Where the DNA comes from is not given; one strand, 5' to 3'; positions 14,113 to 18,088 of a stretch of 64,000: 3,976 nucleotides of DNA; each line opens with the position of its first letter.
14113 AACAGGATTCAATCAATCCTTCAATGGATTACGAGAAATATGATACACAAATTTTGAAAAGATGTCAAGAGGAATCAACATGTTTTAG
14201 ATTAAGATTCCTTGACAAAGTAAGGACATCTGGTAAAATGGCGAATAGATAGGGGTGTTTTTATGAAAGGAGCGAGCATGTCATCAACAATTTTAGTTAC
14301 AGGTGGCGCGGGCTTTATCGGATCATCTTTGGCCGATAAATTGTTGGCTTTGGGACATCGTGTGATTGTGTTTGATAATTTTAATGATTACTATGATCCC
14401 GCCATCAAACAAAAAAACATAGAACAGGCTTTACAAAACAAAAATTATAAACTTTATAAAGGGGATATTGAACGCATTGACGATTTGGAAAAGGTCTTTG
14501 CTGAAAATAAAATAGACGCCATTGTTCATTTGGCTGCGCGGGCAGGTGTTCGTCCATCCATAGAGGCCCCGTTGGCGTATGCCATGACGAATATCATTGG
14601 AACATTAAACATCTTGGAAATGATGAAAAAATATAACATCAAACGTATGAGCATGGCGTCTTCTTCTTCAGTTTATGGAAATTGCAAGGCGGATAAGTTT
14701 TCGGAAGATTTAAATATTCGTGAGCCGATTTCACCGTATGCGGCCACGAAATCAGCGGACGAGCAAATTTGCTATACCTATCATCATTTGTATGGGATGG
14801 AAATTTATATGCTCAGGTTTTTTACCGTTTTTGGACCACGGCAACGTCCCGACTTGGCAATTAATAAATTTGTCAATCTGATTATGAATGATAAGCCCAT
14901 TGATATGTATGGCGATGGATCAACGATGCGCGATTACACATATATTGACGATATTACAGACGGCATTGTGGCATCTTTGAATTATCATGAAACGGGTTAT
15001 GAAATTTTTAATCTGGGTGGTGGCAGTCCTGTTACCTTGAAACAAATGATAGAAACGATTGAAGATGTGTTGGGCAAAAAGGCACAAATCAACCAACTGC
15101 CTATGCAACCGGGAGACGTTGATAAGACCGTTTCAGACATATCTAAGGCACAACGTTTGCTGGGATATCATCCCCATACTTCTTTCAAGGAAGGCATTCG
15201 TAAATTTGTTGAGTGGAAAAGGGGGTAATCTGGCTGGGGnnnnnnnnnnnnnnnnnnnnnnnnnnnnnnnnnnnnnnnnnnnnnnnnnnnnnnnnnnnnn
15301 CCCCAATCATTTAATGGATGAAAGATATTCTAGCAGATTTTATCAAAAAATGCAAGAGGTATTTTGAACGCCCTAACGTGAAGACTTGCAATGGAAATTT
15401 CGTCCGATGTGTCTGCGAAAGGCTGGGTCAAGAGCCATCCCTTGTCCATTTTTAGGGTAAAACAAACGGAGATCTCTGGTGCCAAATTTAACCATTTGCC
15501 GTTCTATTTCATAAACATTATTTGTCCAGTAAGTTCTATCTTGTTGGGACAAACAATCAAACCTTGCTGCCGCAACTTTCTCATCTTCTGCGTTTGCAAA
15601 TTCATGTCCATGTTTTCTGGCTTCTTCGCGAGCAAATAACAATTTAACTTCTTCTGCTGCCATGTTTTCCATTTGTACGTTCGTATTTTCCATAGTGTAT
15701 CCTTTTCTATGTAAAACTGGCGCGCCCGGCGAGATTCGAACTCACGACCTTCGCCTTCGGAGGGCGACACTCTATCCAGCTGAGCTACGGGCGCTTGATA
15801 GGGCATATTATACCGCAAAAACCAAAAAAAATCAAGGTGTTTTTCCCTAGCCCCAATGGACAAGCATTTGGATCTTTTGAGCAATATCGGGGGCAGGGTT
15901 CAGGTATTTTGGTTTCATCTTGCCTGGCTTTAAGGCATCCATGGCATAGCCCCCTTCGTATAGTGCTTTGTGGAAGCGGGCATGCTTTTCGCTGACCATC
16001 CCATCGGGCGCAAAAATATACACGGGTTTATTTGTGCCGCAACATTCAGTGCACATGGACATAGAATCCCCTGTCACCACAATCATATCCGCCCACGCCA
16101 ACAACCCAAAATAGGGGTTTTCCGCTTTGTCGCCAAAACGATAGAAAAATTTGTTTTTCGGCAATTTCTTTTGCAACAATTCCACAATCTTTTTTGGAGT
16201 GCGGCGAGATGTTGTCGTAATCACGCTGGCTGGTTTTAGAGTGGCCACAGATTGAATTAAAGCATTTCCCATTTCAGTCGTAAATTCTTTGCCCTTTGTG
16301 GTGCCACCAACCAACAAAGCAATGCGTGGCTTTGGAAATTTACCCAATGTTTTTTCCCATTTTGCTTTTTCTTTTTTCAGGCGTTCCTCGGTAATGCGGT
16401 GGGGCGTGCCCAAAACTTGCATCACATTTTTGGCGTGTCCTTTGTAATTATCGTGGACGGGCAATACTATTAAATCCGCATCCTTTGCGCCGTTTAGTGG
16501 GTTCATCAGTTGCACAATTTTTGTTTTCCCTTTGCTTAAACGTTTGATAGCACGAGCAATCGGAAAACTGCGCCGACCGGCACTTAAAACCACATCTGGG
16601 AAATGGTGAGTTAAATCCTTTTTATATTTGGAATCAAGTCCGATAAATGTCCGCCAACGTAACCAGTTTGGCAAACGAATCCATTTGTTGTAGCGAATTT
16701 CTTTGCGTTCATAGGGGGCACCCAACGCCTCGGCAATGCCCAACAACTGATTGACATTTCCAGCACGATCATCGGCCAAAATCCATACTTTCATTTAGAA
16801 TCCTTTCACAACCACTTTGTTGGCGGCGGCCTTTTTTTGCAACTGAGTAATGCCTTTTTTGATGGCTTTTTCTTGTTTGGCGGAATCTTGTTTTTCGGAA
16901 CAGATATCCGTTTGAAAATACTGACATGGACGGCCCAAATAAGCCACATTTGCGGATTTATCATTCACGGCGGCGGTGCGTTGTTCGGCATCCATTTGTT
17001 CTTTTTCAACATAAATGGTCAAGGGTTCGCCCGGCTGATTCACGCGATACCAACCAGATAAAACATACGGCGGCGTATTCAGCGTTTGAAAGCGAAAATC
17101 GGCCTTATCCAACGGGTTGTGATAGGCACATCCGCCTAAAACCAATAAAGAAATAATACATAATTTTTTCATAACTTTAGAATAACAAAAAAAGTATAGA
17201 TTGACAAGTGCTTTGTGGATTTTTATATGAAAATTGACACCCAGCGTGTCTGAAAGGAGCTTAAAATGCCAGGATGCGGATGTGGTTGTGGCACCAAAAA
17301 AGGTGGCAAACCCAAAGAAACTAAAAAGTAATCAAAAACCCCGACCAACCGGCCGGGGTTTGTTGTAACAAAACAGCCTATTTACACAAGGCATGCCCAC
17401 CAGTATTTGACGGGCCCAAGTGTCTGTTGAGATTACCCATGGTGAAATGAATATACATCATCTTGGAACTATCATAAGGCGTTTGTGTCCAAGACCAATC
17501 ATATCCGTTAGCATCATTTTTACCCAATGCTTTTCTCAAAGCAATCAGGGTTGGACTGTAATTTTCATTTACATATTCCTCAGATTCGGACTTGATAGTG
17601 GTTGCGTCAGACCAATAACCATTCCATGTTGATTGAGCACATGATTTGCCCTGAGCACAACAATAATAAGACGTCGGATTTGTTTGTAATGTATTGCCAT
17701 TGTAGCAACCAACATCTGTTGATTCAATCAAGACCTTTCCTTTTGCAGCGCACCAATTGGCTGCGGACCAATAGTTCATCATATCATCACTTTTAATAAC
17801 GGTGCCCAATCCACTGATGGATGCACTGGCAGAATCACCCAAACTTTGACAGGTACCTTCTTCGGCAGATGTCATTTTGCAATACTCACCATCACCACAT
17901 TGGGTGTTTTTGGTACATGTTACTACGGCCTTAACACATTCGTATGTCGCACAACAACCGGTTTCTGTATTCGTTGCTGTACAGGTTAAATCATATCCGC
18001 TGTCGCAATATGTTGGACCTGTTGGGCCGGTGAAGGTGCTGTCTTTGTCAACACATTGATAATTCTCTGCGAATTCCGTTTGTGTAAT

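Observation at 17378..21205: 1,275-aa secreted, cysteine-packed modular protein mixing eukaryote-like Cys repeats with three lectin/DUF1566-like modules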

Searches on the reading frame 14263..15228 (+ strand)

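Call 19: search_protein_families(library=pfam, proteins=[window:14263-15228:+], max_evalue=0.001)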
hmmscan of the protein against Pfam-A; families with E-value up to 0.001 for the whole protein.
window:14263-15228:+ (321 aa): 10 families
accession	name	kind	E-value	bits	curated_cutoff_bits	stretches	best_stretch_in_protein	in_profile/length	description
PF16363.11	GDP_Man_Dehyd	-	2.2e-66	225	27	1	11-314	1-331/332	GDP-mannose 4,6 dehydratase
PF01370.27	Epimerase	-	1e-60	205.6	20.9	1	10-252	1-240/240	NAD dependent epimerase/dehydratase family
PF02719.21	Polysacc_synt_2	-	1.2e-19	71.1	20.2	1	10-278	1-255/293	Polysaccharide biosynthesis protein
PF01073.25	3Beta_HSD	-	2.7e-19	69.7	22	1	11-237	1-227/280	3-beta hydroxysteroid dehydrogenase/isomerase family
PF04321.23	RmlD_sub_bind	-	3e-12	46.7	27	1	9-262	2-223/287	RmlD substrate binding domain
PF07993.18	NAD_binding_4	-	1.3e-10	41.3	20.1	1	12-191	1-209/258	Male sterility protein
PF13460.12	NAD_binding_10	-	1.2e-08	35.5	27.2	1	14-168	1-129/184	NAD(P)H-binding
PF08659.16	KR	-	9.8e-07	29.3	22.6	1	9-139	2-142/180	KR domain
PF05368.20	NmrA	-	2.6e-06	27.7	27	1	6-81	1-69/298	NmrA-like family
PF00106.31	adh_short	-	3.9e-06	26.9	26.6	1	9-102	2-96/195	short chain dehydrogenase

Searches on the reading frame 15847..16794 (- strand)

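Call 19: search_protein_families(library=pfam, proteins=[window:15847-16794:-], max_evalue=0.001)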
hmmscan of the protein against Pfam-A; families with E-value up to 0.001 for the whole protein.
window:15847-16794:- (315 aa): 1 family
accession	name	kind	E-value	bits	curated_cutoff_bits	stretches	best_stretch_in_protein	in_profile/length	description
PF06258.17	Mito_fiss_Elm1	-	1.1e-79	268.2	27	1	11-309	1-301/304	Mitochondrial fission ELM1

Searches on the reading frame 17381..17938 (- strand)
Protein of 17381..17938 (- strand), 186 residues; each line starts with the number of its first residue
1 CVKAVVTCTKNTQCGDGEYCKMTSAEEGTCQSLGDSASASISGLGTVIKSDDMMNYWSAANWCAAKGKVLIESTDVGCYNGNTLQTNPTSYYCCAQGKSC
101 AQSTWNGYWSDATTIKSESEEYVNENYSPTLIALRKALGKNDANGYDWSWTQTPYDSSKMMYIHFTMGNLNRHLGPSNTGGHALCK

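Call 12: search_protein_families(library=pfam, proteins=[window:17381-17938:-], max_evalue=10)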
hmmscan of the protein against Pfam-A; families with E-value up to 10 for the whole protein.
window:17381-17938:- (186 aa): 2 families
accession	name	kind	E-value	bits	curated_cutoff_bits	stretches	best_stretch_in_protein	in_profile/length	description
PF04706.18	Dickkopf_N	-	0.0057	17.4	25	1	8-33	2-26/51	Dickkopf N-terminal cysteine-rich region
PF09463.15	Opy2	-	9.4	7.1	22.1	1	3-31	6-31/35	Opy2 protein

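Call 43: predict_structure(alignment_id=A4)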
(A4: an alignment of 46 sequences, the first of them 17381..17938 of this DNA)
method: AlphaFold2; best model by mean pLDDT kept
length: 186 residues; sequences in the alignment: 46
mean_pLDDT: 94.5   pTM: 0.88
mean pLDDT of the five models: 94.5, 94.3, 93.9, 93.9, 93.0
residues with pLDDT >= 90: 165; 70-90: 18; 50-70: 3; < 50: 0
segments of 3 or more residues with pLDDT < 50: none
pLDDT, mean of each block of 10 residues (from residue 1): 84 97 96 97 97 97 98 97 92 96 92 97 98 96 83 96 95 93 97
secondary structure, 60 per line:
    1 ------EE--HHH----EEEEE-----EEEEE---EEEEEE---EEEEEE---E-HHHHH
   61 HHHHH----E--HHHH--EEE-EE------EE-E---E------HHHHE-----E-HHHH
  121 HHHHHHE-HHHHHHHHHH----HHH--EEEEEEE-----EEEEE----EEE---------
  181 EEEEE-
elements in order: E18-22 E28-32 E36-41 E45-50 H56-65 H73-76 E79-81 H105-108 H117-126 H129-138 E148-154 E160-164 E169-171 E181-185
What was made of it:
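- On C-type-lectin-like fold (structural superfamily, not a sequence family): The model is confident (pLDDT 94.5, call 43).
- Closest known: Canonical C-type lectin domain. Same: The predicted order of secondary-structure elements is the same (call 43).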

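Call 48: fold_search(model_id=the predicted structure, library=pdb)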
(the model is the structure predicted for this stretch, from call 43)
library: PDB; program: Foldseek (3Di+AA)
matches with E <= 10: 447; with E <= 0.001: 0
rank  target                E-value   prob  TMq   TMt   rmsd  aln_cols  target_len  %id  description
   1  6m5m_A                2.4e-02  0.57  0.28  0.37  14.0       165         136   13  SPL-1 - GlcNAc complex (released 2020-06-10)
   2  1f00                  4.6e-02  0.69  0.35  0.24  14.5       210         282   12  CRYSTAL STRUCTURE OF C-TERMINAL 282-RESIDUE FRAGMENT OF ENTEROPATHOGENIC E. COLI INTIMIN (released 2000-07-12)
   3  2aii_X                7.5e-02  0.38  0.30  0.22   9.7       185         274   14  wild-type Formylglycine generating enzyme reacted with iodoacetamide (released 2005-12-13)
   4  8w9j_C                7.9e-02  0.35  0.26  0.31  13.7       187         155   12  Crystal structure of human CLEC12A ectodomain complexed with 50C1 Fab (released 2024-03-06)
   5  5ssz                  8.4e-02  0.35  0.30  0.21   9.8       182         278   14  Crystal Structure of wild-type human formylglycine generating enzyme bound to Cu(I) (released 2023-08-23)
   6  8oks_A                9.0e-02  0.93  0.37  0.60   6.0       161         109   12  Crystal structure of Bdellovibrio bacteriovorus Bd2740 C-terminal domain (released 2023-10-25)
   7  1byf_A                9.0e-02  0.44  0.27  0.40  14.1       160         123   13  STRUCTURE OF TC14; A C-TYPE LECTIN FROM THE TUNICATE POLYANDROCARPA MISAKIENSIS (released 1999-07-23)
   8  8oks_B                9.5e-02  0.92  0.36  0.57   4.7       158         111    9  Crystal structure of Bdellovibrio bacteriovorus Bd2740 C-terminal domain (released 2023-10-25)
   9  8aru_A                9.5e-02  0.35  0.31  0.22   9.8       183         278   13  Crystal Structure of human formylglycine generating enzyme (released 2023-08-23)
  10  1yu2                  1.0e-01  0.47  0.30  0.16  11.2       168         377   11  Major Tropism Determinant M1 Variant (released 2005-09-20)
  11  1yu4_A                1.1e-01  0.57  0.32  0.17  10.7       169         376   11  Major Tropism Determinant U1 Variant (released 2005-09-20)
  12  9hye_B                1.1e-01  0.47  0.30  0.40  13.1       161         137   14  Structure of the Mus musclus Langerin carbohydrate recognition domain with depleted Calcium (released 2025-11-19)
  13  2aft_X                1.1e-01  0.33  0.29  0.21   9.8       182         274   14  Formylglycine generating enzyme C336S mutant (released 2005-12-13)
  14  1y1e                  1.1e-01  0.33  0.29  0.21   9.8       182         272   14  human formylglycine generating enzyme (released 2005-05-31)
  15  5ssx_A                1.2e-01  0.33  0.30  0.22   9.7       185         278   14  Crystal Structure human formylglycine generating enzyme E130D mutant (released 2023-08-23)
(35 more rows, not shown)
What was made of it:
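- They include bacterial and phage adhesion modules: Bd2740 C-terminal domain (probability 0.93, target-normalised TM 0.60), intimin and Mtd (call 48). The closest structural matches are adhesion modules (call 48). Those matches have the lowest target-normalised TM-scores, about 0.2 (call 48).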

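Call 62: fold_search(model_id=the predicted structure, library=viral)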
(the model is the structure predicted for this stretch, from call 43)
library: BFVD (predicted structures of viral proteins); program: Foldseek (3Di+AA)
matches with E <= 10: 196; with E <= 0.001: 0
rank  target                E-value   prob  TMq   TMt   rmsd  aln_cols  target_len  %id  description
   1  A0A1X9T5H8            3.6e-02  0.72  0.28  0.16  14.1       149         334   13  C-type lectin protein [Ranid herpesvirus 3]
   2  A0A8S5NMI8            6.2e-02  0.21  0.27  0.21  11.3       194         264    9  Retinoblastoma-binding protein-like protein [Siphoviridae sp. ctGMq5]
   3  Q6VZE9                7.0e-02  0.77  0.32  0.37   7.5       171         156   10  CNPV198 C-type lectin-like protein [Canarypox virus]
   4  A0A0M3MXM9            8.9e-02  0.85  0.33  0.40   6.7       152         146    9  Membrane protein UL45 [Testudinid alphaherpesvirus 3]
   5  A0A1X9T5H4            1.0e-01  0.51  0.27  0.28  13.3       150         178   11  C-type lectin protein [Ranid herpesvirus 3]
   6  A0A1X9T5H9            1.4e-01  0.63  0.31  0.35  13.3       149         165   11  C-type lectin protein [Ranid herpesvirus 3]
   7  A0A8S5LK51            1.5e-01  0.10  0.24  0.14  13.6       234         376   15  DUF6273 domain-containing protein [Siphoviridae sp. ctnhN1]
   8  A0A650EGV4            1.9e-01  0.28  0.28  0.32  15.4       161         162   12  (no name in the UniProt tables at hand)
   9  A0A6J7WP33            2.1e-01  0.08  0.23  0.11  19.0       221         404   13  DUF1566 domain-containing protein [uncultured Caudovirales phage]
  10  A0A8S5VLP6            2.3e-01  0.47  0.32  0.44   8.0       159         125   10  (no name in the UniProt tables at hand)
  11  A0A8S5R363            2.5e-01  0.16  0.31  0.31  13.9       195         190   11  DUF6273 domain-containing protein [Siphoviridae sp. ct6d71]
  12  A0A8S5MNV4            2.6e-01  0.18  0.33  0.31  12.2       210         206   11  DUF6273 domain-containing protein [Myoviridae sp. ctI7W9]
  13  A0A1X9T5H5            3.0e-01  0.06  0.18  0.11  19.3       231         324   13  C-type lectin protein [Ranid herpesvirus 3]
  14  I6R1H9                3.4e-01  0.23  0.31  0.13   9.2       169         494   13  (no name in the UniProt tables at hand)
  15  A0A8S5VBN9            3.4e-01  0.14  0.24  0.15  14.9       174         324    6  DUF6273 domain-containing protein [Myoviridae sp. ctbEa13]
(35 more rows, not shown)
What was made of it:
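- On C-type-lectin-like fold (structural superfamily, not a sequence family): All top-50 PDB matches, and most BFVD matches, are of this fold (calls 48, 62).
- Closest known: DUF1566 / Lcl C-terminal domain. Same: DUF1566 phage proteins appear among the structural matches, with the best at probability 0.63 and target-normalised TM 0.54 (call 62).
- The viral library gives mainly C-type-lectin-like, DUF1566 and DUF6273 proteins (call 62).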

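Call 70: find_homologous_proteins(query=A4, max_evalue=10)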
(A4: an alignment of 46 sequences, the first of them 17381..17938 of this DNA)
Query A4 (46 sequences): 761 candidates shared short words with the query, none scored E <= 10.
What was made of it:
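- Tried and rejected: find_homologous_proteins with the A4 profile returned nothing, not even the query's own protein (call 70).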

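Call 71: search_solved_structures(query=A4, max_evalue=10)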
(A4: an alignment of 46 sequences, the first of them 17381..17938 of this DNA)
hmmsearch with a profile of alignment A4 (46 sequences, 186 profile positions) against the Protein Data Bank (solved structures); distinct sequences matched with E-value up to 10: 5.
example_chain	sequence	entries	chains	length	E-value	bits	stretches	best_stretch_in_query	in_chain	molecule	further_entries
8u0u_A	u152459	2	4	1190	1.7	12.1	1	54-87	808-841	Helicase/UvrB N-terminal domain-containing protein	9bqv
9bf1_A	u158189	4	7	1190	1.7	12.1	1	54-87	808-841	Helicase/UvrB N-terminal domain-containing protein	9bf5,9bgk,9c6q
9ezx_A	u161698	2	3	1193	1.7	12.1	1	54-87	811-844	Helicase/UvrB N-terminal domain-containing protein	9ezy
9khv_A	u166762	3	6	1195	1.7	12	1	54-87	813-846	Helicase/UvrB N-terminal domain-containing protein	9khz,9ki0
8u0w_A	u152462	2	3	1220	1.8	12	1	54-87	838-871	Helicase/UvrB N-terminal domain-containing protein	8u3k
